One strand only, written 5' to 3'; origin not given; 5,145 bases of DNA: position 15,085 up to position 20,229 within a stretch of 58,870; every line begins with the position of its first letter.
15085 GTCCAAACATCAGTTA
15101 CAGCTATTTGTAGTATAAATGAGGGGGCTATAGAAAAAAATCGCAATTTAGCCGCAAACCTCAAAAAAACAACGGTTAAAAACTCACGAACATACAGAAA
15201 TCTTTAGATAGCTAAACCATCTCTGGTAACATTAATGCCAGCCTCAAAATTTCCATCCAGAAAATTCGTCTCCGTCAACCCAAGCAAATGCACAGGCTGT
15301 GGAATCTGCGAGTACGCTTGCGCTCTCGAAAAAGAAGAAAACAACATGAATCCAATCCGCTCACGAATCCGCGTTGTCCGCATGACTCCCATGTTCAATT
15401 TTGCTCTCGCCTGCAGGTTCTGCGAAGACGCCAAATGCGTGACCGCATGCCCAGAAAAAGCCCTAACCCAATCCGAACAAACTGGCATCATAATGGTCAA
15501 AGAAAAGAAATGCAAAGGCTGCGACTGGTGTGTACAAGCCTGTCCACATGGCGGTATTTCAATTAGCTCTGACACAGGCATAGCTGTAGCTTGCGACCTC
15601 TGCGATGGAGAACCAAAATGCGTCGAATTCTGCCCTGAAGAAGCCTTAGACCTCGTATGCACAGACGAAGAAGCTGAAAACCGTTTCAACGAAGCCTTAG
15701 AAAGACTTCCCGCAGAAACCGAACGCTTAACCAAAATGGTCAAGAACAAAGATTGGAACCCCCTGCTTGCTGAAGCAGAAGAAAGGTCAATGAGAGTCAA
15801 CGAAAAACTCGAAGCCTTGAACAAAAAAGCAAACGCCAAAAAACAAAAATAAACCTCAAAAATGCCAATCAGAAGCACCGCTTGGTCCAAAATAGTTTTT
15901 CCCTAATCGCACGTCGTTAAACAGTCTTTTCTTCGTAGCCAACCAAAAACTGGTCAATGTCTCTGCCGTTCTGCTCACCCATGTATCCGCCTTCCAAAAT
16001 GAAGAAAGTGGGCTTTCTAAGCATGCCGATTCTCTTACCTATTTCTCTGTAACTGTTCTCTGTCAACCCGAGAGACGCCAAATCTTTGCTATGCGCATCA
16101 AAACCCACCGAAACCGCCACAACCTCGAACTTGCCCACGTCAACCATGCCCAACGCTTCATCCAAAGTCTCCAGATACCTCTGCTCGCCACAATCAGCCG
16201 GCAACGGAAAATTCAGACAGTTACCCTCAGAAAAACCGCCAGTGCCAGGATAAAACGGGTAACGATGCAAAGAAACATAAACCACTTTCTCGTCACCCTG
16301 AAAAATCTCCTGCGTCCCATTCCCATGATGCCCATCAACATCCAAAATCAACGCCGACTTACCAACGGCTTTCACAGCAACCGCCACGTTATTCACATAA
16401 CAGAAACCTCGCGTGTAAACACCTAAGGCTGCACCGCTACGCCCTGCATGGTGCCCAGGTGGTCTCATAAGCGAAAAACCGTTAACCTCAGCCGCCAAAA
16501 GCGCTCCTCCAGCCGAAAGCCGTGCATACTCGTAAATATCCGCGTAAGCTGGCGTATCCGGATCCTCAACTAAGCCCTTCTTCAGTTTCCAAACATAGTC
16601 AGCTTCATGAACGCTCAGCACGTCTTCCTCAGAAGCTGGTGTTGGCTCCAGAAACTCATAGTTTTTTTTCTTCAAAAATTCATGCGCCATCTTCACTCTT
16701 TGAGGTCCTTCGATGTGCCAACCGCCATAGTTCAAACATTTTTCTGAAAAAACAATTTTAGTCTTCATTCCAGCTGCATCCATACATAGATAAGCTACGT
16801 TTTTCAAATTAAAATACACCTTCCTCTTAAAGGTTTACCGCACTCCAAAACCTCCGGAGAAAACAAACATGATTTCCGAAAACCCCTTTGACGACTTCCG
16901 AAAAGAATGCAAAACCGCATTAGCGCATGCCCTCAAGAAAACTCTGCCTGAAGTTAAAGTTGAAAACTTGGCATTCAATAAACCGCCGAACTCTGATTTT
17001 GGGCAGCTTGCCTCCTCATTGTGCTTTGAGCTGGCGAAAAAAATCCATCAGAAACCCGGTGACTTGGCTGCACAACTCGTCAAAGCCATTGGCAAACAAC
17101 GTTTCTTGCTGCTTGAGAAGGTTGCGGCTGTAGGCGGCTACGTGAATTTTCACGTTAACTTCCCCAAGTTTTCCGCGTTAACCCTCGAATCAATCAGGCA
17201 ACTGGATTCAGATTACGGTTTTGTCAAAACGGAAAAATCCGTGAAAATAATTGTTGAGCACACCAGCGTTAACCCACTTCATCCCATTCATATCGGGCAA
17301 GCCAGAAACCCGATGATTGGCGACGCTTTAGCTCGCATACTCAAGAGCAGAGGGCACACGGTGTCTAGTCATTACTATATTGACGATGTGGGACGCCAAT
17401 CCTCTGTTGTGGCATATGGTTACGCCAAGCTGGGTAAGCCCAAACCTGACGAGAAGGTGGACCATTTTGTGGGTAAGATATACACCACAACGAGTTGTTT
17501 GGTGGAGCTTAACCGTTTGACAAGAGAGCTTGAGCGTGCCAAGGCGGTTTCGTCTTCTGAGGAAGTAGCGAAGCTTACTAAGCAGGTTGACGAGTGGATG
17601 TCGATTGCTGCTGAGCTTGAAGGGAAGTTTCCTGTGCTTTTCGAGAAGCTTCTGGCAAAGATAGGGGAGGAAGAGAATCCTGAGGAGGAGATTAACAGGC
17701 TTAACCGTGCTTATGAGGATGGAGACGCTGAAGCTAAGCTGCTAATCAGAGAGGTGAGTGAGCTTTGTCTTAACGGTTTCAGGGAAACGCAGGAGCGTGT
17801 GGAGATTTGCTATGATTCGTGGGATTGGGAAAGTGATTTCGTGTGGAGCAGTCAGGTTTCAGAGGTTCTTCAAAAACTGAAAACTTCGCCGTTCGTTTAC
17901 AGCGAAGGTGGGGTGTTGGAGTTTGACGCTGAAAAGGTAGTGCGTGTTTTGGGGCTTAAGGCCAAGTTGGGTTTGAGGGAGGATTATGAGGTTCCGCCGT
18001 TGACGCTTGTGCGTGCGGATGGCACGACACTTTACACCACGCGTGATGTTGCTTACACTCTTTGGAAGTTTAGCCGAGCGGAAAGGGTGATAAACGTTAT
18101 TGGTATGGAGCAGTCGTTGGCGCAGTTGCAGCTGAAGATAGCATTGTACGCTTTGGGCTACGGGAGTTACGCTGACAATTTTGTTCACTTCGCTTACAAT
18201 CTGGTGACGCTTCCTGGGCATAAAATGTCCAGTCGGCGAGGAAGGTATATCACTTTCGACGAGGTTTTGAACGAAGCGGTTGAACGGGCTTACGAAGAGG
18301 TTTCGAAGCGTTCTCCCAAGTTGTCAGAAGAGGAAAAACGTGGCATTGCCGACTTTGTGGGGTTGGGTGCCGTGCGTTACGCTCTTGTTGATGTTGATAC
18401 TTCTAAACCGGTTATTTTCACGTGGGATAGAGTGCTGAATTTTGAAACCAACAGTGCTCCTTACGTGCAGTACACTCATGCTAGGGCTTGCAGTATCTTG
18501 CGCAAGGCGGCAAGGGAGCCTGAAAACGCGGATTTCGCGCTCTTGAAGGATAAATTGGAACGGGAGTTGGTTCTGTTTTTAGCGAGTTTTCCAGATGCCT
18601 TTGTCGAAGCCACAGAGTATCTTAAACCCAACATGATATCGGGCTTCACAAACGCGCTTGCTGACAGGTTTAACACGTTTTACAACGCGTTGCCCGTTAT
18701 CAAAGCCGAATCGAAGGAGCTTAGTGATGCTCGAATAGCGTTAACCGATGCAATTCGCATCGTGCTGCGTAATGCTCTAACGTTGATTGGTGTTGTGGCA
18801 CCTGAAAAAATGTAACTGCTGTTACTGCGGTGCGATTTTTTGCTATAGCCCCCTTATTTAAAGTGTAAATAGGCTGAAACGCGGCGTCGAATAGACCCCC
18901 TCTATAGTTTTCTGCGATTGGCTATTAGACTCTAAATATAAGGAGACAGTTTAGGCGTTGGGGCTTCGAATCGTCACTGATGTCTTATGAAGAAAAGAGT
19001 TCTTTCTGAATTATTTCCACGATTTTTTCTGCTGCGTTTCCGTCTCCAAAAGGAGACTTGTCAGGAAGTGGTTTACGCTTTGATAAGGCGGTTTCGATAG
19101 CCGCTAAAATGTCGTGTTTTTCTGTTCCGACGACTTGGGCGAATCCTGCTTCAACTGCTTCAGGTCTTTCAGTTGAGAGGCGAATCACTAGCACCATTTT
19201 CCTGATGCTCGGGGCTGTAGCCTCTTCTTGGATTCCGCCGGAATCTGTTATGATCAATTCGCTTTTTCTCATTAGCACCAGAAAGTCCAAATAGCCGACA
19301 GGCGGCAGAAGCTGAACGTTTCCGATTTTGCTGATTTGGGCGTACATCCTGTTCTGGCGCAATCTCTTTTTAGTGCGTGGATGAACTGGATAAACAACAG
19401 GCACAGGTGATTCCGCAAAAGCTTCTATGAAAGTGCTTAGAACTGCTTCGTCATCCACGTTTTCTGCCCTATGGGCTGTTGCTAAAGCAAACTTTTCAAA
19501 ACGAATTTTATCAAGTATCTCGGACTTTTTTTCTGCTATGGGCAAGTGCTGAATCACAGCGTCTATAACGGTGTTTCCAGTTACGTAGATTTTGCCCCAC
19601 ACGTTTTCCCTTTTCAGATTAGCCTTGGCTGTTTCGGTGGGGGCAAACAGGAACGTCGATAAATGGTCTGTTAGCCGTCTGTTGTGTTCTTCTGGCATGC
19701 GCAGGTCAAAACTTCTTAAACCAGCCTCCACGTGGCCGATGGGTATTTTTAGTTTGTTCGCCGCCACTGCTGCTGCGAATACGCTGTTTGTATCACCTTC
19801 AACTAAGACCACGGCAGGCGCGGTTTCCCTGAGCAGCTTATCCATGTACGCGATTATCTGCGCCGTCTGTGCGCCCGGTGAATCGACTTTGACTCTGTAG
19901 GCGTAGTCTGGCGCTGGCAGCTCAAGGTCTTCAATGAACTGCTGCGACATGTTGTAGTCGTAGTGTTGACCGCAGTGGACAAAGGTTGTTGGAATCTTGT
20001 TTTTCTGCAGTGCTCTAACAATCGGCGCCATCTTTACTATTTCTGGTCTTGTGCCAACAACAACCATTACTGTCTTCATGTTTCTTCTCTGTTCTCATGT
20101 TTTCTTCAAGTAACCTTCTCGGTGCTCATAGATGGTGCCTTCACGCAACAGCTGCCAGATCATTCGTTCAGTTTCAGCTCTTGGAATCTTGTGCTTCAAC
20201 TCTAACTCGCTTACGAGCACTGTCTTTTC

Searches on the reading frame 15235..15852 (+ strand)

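Call 11: search_protein_families(library=pfam, proteins=[window:15235-15852:+])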
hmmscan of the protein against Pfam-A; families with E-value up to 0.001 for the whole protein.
window:15235-15852:+ (205 aa): 12 families
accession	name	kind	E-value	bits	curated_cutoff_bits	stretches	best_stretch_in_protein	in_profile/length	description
PF13247.11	Fer4_11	-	6.4e-13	49.2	26.2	1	54-140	4-97/100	4Fe-4S dicluster domain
PF12838.12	Fer4_7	-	7e-13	49.3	27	1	60-106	2-51/52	4Fe-4S dicluster domain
PF13237.11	Fer4_10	-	2.7e-12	46.9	25.5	1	59-104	8-53/53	4Fe-4S dicluster domain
PF00037.32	Fer4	-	1.7e-11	43.9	21.1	2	88-108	3-23/24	4Fe-4S binding domain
PF13187.11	Fer4_9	-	1.5e-10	41.4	27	2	18-76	1-51/52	4Fe-4S dicluster domain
PF12837.12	Fer4_6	-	5.3e-10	39.2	25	1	11-30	1-20/24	4Fe-4S binding domain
PF14697.11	Fer4_21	-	4e-09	36.9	35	2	88-138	3-57/59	4Fe-4S dicluster domain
PF25160.1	LdpA_Fe-S-bd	-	7.8e-09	35.6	27.6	1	68-111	9-46/49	LdpA Fe-S cluster-binding domain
PF12800.12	Fer4_4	-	5.2e-06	26.8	24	0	16-29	1-14/17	4Fe-4S binding domain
PF13484.11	Fer4_16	-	5.4e-06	27.5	30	0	92-109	1-18/66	4Fe-4S double cluster binding domain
PF12797.12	Fer4_2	-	1.2e-05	25.4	24.5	1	12-29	3-20/22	4Fe-4S binding domain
PF12798.12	Fer4_3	-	0.00047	21.2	27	0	93-106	1-14/15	4Fe-4S binding domain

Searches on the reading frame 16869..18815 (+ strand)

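Call 11: search_protein_families(library=pfam, proteins=[window:16869-18815:+])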
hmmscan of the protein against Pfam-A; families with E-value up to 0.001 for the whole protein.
window:16869-18815:+ (648 aa): 3 families
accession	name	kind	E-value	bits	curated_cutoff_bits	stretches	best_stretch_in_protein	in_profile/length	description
PF00750.26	tRNA-synt_1d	-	1.9e-30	106.4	23.3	2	233-519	77-349/349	tRNA synthetases class I (R), catalytic domain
PF05746.21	DALR_1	-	8.6e-30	103.7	22.3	1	533-648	1-117/117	DALR anticodon binding domain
PF03485.21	Arg_tRNA_synt_N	-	1.6e-15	57.9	21.5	1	13-95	2-84/85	Arginyl tRNA synthetase N terminal domain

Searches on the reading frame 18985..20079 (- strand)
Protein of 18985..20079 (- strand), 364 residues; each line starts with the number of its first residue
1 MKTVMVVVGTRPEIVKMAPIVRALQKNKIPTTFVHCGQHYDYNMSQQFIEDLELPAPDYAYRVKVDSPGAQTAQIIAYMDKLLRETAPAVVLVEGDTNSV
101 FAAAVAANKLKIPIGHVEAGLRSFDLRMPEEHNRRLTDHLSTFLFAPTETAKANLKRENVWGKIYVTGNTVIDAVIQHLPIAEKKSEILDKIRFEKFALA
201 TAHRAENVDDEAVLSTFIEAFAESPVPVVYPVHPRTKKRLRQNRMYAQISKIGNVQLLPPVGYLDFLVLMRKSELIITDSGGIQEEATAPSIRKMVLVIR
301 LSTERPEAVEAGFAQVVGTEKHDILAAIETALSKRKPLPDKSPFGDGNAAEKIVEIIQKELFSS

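Call 11: search_protein_families(library=pfam, proteins=[window:18985-20079:-])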
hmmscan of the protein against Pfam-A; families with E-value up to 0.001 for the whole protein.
window:18985-20079:- (364 aa): 1 family
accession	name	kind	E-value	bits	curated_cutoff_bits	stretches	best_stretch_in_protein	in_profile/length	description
PF02350.25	Epimerase_2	-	1.3e-106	356.8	30.6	1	23-357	2-346/347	UDP-N-acetylglucosamine 2-epimerase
